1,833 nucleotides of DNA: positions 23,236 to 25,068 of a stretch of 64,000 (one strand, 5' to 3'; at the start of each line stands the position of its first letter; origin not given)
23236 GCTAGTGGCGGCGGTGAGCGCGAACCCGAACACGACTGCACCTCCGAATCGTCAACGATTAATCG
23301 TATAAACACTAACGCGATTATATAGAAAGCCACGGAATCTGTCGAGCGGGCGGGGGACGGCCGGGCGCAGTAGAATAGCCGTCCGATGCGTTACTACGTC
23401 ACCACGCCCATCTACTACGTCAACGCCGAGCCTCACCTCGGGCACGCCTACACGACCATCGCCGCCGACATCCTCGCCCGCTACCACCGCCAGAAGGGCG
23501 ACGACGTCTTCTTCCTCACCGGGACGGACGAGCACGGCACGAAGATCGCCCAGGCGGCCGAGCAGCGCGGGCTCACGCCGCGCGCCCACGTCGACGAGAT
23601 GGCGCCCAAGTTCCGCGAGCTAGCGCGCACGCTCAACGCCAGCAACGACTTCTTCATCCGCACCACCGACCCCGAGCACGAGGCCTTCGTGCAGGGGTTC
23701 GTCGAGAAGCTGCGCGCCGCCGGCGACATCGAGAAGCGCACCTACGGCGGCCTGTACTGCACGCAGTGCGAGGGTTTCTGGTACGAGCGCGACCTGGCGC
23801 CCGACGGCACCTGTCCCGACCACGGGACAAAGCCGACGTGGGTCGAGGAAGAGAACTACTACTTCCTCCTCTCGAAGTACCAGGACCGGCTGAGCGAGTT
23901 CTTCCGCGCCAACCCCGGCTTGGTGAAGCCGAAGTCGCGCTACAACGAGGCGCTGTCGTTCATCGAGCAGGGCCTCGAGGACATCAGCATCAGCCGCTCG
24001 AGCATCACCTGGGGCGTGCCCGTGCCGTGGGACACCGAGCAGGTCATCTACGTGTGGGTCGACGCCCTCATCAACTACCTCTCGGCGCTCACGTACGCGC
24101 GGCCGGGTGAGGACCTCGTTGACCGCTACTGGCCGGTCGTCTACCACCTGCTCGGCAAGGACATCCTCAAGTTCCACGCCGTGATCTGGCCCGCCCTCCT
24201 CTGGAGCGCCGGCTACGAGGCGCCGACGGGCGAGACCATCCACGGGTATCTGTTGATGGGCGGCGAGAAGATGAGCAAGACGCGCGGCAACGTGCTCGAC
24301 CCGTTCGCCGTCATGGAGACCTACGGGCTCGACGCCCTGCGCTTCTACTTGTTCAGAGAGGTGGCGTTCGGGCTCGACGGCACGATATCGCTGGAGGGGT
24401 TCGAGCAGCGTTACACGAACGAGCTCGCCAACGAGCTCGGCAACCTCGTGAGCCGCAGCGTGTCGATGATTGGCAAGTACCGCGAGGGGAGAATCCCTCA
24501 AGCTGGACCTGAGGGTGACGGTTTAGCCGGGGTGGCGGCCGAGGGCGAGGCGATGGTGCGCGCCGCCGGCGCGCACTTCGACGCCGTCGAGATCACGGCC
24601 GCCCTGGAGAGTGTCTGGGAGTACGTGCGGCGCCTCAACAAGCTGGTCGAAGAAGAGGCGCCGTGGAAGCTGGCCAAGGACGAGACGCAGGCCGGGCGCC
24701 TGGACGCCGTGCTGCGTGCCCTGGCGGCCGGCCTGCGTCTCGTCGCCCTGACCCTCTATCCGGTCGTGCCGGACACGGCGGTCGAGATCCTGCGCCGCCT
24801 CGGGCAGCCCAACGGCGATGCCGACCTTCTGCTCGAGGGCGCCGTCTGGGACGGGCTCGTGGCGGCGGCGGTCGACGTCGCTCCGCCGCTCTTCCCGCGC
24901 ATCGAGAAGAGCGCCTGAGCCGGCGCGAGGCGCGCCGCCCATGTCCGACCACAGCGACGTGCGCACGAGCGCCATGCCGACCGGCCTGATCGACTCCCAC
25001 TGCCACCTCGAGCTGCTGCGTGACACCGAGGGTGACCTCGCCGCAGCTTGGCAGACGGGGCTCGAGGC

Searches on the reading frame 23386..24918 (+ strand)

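Call 6: search_protein_families(library=pfam, proteins=[window:23386-24918:+])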
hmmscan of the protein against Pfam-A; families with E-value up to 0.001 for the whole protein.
window:23386-24918:+ (510 aa): 4 families
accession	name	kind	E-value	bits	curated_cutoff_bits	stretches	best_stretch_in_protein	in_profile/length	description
PF09334.17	tRNA-synt_1g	-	4.8e-105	352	20.1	2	146-358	172-390/391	tRNA synthetases class I (M)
PF00133.28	tRNA-synt_1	-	1.2e-21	77.4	22.7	2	3-83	25-107/414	tRNA synthetases class I (I, L, M and V)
PF01406.26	tRNA-synt_1e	-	3.2e-11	43.6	27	1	12-113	19-119/301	tRNA synthetases class I (C) catalytic domain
PF19303.5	Anticodon_3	-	4.8e-05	23.7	23.5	1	370-476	1-105/152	Anticodon binding domain of methionyl tRNA ligase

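Call 7: search_protein_families(library=ncbifam, proteins=[window:23386-24918:+])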
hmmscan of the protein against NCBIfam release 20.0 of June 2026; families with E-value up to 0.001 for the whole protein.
window:23386-24918:+ (510 aa): 19 families
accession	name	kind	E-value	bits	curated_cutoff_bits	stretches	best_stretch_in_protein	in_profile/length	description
NF008900.0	PRK12267.1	equivalog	5.3e-193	643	598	1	2-508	5-512/648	methionine--tRNA ligase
TIGR00398.1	metG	equivalog_domain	2.9e-144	481.7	336.35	2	147-475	173-504/530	methionine--tRNA ligase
NF008860.0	PRK11893.2-2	equivalog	8.9e-108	361.7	761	3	246-507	323-581/583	methionine--tRNA ligase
NF001100.0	PRK00133.1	equivalog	1.1e-99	334.8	587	2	143-476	175-506/676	methionine--tRNA ligase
TIGR00422.1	valS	equivalog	5.8e-24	84.1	612.1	2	218-353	448-582/863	valine--tRNA ligase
NF009687.0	PRK13208.1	equivalog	2.5e-23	82.2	738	2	218-472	456-705/801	valine--tRNA ligase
NF008957.0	PRK12300.1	subfamily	1.4e-21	76.2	677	2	2-60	33-91/946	leucine--tRNA ligase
NF004349.1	PRK05729.1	equivalog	3.9e-20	71.7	704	2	219-416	439-630/860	valine--tRNA ligase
NF008859.0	PRK11893.2-1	equivalog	8e-19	67.9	553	1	2-134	3-137/498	methionine--tRNA ligase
TIGR00392.1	ileS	equivalog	1e-18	67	621.4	2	286-470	601-787/861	isoleucine--tRNA ligase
TIGR00396.1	leuS_bact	equivalog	2.1e-18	65.9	548.4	2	2-169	30-200/843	leucine--tRNA ligase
TIGR00395.1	leuS_arch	equivalog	5.5e-17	61.1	648.5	1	248-325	571-650/938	leucine--tRNA ligase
NF000540.1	alt_ValS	exception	4e-15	54.9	900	2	284-457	562-732/827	valine--tRNA ligase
NF011492.0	PRK14900.1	equivalog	5.9e-15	54.2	1783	1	292-472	529-707/1044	valine--tRNA ligase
TIGR00435.1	cysS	equivalog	1.3e-09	37.7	340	1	14-108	33-126/466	cysteine--tRNA ligase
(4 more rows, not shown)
